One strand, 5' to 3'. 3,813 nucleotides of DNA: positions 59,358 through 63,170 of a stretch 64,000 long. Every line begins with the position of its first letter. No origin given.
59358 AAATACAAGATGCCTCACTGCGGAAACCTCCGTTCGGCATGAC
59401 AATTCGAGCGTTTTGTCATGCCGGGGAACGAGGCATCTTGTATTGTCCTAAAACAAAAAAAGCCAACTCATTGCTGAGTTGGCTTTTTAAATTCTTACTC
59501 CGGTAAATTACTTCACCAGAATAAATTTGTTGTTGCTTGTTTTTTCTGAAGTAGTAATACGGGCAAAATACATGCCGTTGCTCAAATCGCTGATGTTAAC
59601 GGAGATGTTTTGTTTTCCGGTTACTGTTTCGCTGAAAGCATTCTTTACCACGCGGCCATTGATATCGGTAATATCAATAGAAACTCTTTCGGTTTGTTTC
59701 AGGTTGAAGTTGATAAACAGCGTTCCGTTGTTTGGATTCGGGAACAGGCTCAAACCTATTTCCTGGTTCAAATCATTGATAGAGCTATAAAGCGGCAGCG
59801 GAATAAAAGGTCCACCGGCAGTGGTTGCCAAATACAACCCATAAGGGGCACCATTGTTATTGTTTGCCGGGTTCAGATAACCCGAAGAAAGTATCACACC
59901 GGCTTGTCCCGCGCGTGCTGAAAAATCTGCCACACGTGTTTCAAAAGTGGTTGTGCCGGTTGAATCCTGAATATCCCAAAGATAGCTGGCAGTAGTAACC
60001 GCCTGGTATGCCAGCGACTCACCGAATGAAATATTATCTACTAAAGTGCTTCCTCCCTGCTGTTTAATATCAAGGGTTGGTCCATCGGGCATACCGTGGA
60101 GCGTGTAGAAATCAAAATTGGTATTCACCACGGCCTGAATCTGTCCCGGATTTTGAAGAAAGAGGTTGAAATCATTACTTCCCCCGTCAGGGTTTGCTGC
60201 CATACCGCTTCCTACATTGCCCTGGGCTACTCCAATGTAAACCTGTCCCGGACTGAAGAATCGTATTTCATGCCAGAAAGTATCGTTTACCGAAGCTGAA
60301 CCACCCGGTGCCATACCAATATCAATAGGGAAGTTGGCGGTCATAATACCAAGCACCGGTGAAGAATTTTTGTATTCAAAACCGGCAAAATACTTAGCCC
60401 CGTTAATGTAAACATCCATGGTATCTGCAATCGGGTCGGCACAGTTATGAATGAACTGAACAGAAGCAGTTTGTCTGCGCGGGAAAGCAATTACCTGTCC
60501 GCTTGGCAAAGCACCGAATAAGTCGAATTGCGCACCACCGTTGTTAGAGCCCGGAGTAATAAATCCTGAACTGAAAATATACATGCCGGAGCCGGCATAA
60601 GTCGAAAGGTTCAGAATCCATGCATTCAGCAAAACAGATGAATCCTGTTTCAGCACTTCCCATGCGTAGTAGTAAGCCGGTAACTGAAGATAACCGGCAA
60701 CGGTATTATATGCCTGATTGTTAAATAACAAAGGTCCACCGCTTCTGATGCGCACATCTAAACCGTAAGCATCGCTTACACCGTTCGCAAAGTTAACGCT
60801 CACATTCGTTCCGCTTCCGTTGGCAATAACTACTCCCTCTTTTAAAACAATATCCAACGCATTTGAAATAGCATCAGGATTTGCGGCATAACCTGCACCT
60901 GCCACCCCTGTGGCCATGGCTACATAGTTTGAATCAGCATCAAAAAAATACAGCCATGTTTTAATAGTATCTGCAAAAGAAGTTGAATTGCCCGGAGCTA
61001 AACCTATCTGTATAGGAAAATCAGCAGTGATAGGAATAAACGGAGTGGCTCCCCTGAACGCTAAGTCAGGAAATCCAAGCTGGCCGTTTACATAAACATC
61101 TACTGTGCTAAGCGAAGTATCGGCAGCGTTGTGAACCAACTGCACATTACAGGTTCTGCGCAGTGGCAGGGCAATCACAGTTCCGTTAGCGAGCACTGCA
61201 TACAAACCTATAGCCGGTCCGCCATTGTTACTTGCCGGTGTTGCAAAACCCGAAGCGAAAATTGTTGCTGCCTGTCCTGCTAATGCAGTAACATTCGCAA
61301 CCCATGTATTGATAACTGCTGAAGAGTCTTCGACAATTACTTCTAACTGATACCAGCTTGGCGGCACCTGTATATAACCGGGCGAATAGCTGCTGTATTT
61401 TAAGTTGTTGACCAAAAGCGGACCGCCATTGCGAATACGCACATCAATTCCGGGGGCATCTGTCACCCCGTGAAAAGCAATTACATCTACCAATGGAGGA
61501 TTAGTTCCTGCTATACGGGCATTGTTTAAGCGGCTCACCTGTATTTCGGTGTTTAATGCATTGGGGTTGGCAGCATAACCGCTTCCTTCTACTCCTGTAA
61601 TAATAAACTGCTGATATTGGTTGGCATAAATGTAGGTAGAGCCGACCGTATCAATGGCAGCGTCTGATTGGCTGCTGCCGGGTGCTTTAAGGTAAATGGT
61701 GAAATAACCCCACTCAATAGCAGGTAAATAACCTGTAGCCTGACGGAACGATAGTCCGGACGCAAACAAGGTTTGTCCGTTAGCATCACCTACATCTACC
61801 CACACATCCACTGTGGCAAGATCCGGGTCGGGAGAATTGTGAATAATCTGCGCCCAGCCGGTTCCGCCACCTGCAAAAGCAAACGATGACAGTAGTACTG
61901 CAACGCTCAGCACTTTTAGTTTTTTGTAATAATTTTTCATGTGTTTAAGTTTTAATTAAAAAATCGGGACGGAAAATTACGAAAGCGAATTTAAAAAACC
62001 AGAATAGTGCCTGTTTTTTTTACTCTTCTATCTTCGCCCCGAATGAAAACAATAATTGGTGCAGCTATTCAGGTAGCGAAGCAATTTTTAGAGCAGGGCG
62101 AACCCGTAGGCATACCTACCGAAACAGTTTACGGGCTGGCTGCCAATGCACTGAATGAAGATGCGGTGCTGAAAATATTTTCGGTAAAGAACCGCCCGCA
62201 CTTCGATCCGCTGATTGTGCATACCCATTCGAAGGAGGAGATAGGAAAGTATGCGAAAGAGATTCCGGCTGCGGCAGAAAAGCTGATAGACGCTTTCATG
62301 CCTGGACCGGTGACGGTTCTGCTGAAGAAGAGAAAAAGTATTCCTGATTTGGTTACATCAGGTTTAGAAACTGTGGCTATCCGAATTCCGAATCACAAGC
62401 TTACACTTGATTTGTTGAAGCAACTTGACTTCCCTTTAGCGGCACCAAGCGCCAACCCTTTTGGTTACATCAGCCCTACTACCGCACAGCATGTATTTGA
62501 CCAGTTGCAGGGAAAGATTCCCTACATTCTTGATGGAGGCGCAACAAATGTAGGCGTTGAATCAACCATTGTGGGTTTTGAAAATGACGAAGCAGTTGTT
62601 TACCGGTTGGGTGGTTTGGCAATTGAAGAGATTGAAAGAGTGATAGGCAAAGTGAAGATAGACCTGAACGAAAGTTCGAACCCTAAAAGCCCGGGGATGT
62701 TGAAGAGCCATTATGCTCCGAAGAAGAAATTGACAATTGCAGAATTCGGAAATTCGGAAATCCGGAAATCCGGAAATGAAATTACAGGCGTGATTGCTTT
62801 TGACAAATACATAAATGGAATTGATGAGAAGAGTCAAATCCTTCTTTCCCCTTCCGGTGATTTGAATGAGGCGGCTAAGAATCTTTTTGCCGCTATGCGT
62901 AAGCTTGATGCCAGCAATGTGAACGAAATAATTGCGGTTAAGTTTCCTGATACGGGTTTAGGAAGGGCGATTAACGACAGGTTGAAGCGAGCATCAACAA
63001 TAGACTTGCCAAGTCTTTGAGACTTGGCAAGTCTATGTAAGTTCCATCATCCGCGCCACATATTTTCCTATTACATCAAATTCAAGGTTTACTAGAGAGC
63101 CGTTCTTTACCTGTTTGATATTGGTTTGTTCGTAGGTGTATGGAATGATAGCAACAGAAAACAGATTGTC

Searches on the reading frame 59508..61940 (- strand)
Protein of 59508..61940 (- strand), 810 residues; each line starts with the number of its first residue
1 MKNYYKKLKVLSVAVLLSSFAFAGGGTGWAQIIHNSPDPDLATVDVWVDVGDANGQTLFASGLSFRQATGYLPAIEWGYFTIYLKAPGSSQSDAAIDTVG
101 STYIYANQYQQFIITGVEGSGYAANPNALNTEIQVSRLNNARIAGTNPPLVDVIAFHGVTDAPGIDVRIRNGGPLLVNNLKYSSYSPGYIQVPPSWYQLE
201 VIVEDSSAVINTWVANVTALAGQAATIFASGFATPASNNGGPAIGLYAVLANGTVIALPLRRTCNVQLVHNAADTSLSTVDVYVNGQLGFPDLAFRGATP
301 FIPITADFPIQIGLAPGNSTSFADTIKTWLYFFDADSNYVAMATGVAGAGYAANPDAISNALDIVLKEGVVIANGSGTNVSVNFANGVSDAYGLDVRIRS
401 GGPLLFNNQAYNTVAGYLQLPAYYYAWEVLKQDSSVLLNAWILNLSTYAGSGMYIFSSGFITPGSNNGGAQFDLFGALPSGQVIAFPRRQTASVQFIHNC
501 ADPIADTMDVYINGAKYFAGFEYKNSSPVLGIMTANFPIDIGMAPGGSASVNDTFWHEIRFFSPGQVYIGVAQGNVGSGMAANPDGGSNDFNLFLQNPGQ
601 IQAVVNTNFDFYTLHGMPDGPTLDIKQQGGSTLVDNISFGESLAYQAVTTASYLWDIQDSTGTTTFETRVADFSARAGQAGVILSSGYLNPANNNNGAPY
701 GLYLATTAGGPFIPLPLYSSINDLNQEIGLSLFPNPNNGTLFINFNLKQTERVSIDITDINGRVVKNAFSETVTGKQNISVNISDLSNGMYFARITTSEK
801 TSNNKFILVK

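Call 71: search_protein_families(library=pfam, proteins=[window:59508-61940:-], max_evalue=0.001)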
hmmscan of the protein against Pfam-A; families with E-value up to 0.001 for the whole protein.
window:59508-61940:- (810 aa): 2 families
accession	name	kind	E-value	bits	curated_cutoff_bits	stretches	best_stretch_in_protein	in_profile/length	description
PF14344.12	DUF4397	-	9e-31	107.3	30.6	2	155-233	5-81/119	Domain of unknown function (DUF4397)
PF18962.6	Por_Secre_tail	-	6.4e-16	58.9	27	1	732-807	1-74/75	Secretion system C-terminal sorting domain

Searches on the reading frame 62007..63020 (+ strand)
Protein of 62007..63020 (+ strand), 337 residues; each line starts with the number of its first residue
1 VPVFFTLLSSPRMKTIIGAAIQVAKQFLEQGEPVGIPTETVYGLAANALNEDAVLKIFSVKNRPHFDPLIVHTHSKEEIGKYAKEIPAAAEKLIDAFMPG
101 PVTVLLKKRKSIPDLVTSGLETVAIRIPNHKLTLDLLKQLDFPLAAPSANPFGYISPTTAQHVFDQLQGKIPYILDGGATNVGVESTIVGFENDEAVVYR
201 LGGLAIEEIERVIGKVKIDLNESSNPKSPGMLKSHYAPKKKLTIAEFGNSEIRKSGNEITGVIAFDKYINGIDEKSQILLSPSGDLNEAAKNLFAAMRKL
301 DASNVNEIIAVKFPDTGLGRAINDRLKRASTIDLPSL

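Call 71: search_protein_families(library=pfam, proteins=[window:62007-63020:+], max_evalue=0.001)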
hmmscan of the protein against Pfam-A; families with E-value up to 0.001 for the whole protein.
window:62007-63020:+ (337 aa): 2 families
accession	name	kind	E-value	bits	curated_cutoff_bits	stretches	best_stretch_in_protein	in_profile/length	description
PF01300.24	Sua5_yciO_yrdC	-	1.5e-56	191.1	25.1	1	27-202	2-178/178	Telomere recombination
PF03481.19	Sua5_C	-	5.8e-29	101.8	22.9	1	206-330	3-135/136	Threonylcarbamoyl-AMP synthase, C-terminal domain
